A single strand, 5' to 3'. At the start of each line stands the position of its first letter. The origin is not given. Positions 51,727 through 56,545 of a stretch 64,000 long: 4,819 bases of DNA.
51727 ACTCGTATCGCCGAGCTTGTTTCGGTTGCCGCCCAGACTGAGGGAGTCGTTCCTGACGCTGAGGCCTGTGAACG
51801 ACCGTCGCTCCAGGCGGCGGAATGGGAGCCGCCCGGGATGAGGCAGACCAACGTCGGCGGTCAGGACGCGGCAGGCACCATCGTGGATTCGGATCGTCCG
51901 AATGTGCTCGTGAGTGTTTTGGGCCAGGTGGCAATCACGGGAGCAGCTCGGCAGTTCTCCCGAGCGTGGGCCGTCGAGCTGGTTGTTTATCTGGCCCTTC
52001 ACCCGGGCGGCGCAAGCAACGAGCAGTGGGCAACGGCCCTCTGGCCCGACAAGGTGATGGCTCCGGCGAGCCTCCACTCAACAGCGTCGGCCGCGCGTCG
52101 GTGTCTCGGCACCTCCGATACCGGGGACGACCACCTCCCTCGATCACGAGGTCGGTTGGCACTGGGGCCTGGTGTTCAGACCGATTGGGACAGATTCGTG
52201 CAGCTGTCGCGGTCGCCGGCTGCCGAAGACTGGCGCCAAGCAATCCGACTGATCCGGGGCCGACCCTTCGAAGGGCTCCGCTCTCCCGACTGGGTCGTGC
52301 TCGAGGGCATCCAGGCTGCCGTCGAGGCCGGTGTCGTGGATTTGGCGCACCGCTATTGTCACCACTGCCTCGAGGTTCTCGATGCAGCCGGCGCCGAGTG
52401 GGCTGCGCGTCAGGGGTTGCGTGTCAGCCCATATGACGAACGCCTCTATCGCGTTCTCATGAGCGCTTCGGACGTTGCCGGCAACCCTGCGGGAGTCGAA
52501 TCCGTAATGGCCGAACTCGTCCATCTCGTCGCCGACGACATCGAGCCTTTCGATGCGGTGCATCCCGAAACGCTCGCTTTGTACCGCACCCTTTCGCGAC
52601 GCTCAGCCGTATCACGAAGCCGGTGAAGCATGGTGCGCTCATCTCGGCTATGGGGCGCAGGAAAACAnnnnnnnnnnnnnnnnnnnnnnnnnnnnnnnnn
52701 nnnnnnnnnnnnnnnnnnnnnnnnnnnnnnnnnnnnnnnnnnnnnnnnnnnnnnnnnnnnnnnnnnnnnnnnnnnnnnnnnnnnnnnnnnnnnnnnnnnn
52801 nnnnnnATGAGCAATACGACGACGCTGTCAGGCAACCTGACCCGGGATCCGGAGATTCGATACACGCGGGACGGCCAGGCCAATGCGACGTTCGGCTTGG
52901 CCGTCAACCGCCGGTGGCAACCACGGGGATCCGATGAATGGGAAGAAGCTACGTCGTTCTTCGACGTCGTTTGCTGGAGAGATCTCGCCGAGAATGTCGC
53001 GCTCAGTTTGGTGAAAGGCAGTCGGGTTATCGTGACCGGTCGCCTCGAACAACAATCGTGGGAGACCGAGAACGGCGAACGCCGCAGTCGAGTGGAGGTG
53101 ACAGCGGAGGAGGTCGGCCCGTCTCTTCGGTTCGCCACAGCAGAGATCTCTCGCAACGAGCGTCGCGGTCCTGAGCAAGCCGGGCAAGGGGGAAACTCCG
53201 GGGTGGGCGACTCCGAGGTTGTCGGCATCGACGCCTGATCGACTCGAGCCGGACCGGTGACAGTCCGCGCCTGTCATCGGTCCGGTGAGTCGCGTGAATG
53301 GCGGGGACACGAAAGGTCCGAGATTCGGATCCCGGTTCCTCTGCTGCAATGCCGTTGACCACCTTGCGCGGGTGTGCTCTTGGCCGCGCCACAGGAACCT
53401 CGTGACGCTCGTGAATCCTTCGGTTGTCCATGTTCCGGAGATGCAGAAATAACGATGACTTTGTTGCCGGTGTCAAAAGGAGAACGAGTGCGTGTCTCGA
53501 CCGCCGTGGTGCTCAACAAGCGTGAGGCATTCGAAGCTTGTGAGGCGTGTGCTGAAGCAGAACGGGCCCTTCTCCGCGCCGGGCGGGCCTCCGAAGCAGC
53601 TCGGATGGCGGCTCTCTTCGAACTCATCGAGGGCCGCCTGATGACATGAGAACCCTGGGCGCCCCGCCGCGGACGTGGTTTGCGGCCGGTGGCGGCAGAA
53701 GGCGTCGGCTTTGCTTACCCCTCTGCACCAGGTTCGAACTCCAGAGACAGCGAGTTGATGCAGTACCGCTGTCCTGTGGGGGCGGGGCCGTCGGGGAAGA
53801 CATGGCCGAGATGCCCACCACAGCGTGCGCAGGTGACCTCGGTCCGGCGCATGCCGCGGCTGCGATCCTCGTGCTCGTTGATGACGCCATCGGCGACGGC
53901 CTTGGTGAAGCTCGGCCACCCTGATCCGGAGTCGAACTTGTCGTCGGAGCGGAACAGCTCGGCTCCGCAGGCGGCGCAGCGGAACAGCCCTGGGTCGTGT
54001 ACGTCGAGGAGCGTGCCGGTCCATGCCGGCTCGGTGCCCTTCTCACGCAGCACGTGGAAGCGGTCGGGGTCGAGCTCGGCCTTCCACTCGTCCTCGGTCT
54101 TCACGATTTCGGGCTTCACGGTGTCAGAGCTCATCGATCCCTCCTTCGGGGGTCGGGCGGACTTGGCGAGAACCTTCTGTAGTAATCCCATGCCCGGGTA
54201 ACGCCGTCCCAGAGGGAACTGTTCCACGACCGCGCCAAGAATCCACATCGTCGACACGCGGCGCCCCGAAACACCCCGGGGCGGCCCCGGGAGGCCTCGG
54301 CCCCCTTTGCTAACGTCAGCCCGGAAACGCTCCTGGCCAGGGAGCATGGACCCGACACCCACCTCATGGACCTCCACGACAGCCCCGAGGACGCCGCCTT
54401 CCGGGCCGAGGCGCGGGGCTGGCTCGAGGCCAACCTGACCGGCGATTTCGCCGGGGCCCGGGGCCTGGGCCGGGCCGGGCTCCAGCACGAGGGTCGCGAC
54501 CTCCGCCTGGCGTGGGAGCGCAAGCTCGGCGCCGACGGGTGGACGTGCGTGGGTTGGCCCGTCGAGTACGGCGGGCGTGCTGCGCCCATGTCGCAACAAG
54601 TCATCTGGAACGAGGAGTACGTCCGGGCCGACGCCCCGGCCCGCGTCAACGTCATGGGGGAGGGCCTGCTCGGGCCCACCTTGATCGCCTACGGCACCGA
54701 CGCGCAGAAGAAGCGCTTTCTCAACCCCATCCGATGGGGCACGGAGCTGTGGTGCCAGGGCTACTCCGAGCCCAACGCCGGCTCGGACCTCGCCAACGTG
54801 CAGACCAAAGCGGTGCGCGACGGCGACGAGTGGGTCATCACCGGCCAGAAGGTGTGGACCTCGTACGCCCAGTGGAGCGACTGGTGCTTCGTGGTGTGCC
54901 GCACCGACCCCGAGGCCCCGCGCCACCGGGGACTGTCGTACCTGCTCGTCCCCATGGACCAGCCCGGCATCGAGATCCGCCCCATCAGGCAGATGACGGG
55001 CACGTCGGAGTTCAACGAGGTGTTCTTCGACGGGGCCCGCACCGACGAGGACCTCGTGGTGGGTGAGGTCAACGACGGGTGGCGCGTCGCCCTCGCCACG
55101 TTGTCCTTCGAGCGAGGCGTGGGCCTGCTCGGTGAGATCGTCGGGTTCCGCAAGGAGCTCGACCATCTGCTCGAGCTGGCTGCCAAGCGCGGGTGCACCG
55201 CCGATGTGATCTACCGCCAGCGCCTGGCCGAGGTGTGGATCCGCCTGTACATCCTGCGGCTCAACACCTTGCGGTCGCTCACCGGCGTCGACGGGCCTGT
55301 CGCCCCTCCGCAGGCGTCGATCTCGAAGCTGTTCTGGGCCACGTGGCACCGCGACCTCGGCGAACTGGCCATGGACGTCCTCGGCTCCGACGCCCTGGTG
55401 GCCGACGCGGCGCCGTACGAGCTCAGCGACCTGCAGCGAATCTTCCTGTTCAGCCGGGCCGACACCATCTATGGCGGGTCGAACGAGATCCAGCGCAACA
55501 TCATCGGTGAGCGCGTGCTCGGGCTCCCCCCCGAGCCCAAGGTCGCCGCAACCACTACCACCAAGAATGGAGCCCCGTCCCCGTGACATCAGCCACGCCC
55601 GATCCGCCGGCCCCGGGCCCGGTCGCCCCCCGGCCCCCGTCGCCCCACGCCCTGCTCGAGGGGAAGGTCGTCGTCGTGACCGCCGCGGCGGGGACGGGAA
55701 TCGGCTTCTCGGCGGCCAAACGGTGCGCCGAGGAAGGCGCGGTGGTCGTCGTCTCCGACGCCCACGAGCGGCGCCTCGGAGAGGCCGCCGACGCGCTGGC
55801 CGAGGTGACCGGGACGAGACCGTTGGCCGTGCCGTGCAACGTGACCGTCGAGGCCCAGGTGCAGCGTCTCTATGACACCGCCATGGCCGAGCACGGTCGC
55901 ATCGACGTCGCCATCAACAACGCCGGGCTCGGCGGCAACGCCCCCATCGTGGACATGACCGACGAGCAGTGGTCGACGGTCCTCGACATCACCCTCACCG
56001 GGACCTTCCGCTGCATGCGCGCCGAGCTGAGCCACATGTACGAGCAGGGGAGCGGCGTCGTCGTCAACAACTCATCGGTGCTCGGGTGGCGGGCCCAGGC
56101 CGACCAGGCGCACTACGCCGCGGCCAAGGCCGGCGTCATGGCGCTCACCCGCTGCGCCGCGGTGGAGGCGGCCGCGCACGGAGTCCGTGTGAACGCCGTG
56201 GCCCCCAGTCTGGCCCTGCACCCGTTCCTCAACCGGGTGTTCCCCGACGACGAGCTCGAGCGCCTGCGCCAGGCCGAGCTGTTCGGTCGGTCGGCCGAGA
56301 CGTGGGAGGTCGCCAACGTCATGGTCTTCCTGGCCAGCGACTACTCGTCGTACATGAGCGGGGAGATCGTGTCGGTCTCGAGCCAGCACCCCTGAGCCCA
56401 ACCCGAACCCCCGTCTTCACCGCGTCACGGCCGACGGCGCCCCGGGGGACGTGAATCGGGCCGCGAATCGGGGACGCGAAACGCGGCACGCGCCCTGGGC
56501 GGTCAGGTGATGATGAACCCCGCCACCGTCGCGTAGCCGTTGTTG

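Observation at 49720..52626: A membrane-tethered SARP (wHTH + BTAD) with an extracytoplasmic LysM loop is encoded as the last gene of the Tad pilus operon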

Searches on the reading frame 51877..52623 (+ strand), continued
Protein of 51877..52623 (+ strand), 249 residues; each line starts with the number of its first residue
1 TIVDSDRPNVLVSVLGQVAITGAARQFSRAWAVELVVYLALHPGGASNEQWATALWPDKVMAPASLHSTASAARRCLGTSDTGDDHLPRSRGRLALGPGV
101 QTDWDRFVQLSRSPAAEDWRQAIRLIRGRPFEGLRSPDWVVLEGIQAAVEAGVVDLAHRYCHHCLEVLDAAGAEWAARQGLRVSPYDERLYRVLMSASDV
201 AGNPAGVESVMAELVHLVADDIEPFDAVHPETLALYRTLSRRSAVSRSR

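Call 87: search_solved_structures(query=A4, max_evalue=0.000001, show_alignments=4)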
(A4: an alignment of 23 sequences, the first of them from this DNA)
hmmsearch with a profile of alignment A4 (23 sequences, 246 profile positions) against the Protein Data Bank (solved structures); distinct sequences matched with E-value up to 0.000001: 5.
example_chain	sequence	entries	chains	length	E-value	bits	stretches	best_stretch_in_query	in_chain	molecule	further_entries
2fez_A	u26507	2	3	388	2.2e-15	60.1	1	7-243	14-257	Probable regulatory protein embR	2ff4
9qhb_A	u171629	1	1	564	1.2e-11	47.9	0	160-215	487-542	Engineered tetratricopeptide repeat protein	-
8bu0_A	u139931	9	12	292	2e-09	40.6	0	160-215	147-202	Consensus tetratricopeptide repeat protein | Crystal structure of an 8-repeat consensus TPR superhelix with Zinc. | Monomer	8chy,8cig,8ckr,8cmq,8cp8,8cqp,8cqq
8hvr_I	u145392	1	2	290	2.7e-07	33.7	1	4-242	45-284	Regulatory protein AfsR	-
9qhc_A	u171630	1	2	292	6.3e-07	32.5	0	160-214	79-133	Engineered tetratricopeptide repeat protein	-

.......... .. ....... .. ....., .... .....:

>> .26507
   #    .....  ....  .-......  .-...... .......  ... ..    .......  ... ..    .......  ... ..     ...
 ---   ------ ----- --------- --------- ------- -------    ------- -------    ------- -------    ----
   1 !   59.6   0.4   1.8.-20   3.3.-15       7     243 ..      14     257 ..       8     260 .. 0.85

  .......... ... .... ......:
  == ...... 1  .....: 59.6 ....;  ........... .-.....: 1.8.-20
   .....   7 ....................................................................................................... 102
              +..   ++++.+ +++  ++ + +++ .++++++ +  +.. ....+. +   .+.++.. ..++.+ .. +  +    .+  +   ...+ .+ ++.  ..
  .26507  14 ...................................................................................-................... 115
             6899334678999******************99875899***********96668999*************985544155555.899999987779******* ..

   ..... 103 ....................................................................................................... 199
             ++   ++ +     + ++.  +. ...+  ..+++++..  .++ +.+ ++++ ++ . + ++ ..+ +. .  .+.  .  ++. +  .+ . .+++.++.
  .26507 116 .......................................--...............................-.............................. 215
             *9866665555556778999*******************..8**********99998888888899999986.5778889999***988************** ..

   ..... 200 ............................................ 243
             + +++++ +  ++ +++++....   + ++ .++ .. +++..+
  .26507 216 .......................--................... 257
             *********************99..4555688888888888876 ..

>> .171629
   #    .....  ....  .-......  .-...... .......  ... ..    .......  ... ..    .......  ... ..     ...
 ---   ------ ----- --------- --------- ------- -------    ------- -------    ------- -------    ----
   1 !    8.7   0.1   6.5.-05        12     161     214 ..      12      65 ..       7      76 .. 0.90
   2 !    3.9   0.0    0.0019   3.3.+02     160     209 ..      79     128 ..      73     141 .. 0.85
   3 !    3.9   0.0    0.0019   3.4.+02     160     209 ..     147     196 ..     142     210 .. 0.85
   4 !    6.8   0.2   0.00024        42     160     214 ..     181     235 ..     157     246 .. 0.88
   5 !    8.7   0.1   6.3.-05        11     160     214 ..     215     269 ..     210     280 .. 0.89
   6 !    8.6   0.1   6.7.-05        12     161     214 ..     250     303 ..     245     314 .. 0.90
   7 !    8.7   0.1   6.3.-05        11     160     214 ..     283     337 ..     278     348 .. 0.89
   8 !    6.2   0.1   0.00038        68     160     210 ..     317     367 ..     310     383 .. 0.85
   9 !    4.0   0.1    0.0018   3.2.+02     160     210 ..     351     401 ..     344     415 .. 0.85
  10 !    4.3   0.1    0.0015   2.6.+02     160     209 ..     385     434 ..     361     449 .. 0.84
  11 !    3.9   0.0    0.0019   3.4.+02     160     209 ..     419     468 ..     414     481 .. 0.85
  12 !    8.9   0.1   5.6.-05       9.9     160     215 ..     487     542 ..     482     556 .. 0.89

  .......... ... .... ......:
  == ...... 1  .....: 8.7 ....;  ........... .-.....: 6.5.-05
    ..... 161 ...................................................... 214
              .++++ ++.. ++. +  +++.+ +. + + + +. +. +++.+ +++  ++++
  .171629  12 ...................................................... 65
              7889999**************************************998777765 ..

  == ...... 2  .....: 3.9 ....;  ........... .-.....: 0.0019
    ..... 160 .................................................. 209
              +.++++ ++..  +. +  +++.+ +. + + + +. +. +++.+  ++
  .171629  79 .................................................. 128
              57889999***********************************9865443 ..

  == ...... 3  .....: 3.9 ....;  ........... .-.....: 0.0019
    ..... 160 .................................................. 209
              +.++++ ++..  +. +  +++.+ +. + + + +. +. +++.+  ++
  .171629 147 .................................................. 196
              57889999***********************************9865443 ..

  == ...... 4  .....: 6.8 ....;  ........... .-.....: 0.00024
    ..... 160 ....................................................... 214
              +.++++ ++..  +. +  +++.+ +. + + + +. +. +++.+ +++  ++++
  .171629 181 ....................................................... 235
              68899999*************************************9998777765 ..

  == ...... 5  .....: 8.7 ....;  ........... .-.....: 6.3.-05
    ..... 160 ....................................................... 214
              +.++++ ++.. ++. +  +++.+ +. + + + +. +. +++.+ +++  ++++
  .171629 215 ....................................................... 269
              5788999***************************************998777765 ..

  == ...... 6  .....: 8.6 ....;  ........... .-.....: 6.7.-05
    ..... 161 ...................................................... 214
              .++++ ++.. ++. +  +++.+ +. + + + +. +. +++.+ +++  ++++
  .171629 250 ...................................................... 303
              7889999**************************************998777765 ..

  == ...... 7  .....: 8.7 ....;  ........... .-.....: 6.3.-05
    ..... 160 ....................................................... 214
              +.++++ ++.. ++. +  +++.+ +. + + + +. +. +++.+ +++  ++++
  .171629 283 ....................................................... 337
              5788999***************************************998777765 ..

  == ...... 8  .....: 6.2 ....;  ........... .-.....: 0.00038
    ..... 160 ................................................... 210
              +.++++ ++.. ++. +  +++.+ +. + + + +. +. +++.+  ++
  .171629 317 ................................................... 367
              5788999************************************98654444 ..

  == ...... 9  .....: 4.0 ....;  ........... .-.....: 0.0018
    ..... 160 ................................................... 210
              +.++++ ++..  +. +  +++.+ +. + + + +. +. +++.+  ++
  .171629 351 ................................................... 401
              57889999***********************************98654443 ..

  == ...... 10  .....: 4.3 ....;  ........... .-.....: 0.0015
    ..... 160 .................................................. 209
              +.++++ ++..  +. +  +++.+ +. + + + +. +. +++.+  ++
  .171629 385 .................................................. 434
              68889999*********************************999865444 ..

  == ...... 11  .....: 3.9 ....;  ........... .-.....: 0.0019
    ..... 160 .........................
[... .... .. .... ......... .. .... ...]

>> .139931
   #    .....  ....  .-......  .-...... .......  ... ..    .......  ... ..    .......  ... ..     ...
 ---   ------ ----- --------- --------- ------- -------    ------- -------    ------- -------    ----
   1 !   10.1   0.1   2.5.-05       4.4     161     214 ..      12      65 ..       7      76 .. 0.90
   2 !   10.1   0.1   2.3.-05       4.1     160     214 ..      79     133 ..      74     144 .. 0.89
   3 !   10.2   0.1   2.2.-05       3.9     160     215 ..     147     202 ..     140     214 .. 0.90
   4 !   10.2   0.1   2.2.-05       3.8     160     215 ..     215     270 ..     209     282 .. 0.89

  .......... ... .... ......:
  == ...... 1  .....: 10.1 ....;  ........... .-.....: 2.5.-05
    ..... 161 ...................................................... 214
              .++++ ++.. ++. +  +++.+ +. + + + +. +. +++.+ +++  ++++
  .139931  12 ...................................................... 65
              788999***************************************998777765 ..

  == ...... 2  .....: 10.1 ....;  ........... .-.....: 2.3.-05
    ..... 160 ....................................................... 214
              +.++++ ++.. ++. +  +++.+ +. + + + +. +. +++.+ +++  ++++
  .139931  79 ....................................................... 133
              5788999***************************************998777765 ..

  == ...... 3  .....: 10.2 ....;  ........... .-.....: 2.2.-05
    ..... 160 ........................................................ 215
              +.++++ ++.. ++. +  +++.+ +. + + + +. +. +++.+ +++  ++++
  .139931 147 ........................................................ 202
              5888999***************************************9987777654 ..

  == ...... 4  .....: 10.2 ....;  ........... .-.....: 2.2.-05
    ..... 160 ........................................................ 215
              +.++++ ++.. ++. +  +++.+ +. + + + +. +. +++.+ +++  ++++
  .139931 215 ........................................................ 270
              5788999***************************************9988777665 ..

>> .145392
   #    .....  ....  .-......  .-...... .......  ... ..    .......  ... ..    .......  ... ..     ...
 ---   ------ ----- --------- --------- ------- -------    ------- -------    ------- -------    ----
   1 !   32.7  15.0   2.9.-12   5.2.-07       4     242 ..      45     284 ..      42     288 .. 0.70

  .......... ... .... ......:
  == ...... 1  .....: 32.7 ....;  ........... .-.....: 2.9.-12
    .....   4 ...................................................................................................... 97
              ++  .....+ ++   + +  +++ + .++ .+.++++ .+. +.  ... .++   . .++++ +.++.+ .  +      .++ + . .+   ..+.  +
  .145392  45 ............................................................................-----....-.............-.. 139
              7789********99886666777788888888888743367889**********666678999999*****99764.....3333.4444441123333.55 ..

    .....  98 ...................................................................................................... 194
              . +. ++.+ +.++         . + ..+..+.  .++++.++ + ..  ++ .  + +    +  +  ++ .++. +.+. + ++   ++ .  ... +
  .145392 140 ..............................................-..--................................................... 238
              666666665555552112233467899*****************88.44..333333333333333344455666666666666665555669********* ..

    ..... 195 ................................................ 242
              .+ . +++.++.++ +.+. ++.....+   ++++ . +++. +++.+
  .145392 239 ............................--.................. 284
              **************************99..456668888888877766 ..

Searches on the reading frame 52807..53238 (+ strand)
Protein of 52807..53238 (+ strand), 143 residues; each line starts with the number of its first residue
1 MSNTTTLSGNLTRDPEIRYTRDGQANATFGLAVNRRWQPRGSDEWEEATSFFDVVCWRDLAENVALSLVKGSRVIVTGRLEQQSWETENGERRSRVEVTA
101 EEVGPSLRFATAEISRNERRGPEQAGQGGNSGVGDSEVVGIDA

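Call 6: search_protein_families(library=pfam, proteins=[window:52807-53238:+], max_evalue=0.01)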
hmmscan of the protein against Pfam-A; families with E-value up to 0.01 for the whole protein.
window:52807-53238:+ (143 aa): 2 families
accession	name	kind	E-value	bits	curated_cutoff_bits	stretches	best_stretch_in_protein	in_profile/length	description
PF00436.31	SSB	-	5.6e-32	110.3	26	1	3-104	2-102/104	Single-strand binding protein family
PF01336.31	tRNA_anti-codon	-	0.00022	21.5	27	1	49-103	26-72/75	OB-fold nucleic acid binding domain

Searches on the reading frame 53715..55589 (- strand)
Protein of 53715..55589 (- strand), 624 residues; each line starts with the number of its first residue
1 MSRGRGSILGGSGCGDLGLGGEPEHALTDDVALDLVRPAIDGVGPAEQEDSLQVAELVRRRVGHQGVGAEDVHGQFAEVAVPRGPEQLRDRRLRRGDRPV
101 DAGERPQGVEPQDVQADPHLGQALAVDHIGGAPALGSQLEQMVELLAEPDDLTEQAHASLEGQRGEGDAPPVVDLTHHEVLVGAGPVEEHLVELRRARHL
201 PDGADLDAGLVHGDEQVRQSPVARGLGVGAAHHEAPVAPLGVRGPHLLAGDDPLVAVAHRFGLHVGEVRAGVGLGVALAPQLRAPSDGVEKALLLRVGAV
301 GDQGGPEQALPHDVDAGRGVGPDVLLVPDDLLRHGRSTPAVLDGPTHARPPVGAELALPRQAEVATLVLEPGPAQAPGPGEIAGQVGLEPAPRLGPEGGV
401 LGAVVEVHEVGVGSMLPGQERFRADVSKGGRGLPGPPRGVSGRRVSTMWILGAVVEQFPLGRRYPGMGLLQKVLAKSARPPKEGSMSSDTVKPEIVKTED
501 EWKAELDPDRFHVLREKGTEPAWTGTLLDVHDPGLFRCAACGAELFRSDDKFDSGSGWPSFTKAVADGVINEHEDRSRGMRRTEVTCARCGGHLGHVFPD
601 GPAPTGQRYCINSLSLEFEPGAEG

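Call 6: search_protein_families(library=pfam, proteins=[window:53715-55589:-], max_evalue=0.01)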
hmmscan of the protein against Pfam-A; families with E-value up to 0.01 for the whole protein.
window:53715-55589:- (624 aa): 1 family
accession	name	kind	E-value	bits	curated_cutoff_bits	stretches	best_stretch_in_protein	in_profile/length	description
PF01641.26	SelR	-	3e-47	159.8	24.9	1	506-620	1-116/116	SelR domain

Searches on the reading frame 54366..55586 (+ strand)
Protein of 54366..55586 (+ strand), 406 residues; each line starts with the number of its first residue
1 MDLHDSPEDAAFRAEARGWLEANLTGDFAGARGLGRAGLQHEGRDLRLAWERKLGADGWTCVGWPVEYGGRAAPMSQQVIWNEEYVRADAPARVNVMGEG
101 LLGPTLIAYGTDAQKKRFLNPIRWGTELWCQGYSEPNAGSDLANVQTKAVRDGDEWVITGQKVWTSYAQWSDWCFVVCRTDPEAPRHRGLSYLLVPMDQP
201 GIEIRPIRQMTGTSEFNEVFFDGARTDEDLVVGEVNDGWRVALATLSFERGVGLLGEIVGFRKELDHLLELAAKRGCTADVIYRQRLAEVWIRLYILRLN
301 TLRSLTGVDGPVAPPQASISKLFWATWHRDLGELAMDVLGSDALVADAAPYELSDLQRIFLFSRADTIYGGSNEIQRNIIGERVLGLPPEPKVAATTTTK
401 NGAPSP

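Call 6: search_protein_families(library=pfam, proteins=[window:54366-55586:+], max_evalue=0.01)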
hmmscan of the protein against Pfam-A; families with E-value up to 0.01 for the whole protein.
window:54366-55586:+ (406 aa): 3 families
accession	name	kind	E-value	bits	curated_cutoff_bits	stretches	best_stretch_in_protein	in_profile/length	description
PF02770.24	Acyl-CoA_dh_M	-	5.2e-24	84.7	33.3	1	130-222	1-95/97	Acyl-CoA dehydrogenase, middle domain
PF00441.29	Acyl-CoA_dh_1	-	5.3e-24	85.5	22.4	1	236-385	1-150/150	Acyl-CoA dehydrogenase, C-terminal domain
PF02771.21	Acyl-CoA_dh_N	-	8e-15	55.6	22.9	1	7-122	2-109/113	Acyl-CoA dehydrogenase, N-terminal domain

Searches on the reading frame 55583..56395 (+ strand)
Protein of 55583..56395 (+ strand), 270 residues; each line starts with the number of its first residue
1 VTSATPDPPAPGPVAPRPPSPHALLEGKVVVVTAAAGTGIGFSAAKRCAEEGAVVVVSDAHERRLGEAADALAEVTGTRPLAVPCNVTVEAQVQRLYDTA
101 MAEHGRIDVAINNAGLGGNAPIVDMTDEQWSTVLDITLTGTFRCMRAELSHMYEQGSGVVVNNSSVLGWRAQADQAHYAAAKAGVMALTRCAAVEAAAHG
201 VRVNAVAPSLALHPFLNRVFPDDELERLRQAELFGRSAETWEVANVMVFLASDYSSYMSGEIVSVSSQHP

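Call 6: search_protein_families(library=pfam, proteins=[window:55583-56395:+], max_evalue=0.01)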
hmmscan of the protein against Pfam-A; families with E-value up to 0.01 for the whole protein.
window:55583-56395:+ (270 aa): 3 families
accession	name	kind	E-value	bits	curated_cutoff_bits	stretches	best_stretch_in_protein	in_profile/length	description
PF13561.12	adh_short_C2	-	9.2e-58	196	27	1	35-265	3-231/236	Enoyl-(Acyl carrier protein) reductase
PF00106.31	adh_short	-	3e-48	164.4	26.6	1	28-212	1-183/195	short chain dehydrogenase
PF08659.16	KR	-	2.8e-12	47.4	22.6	1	31-190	4-161/180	KR domain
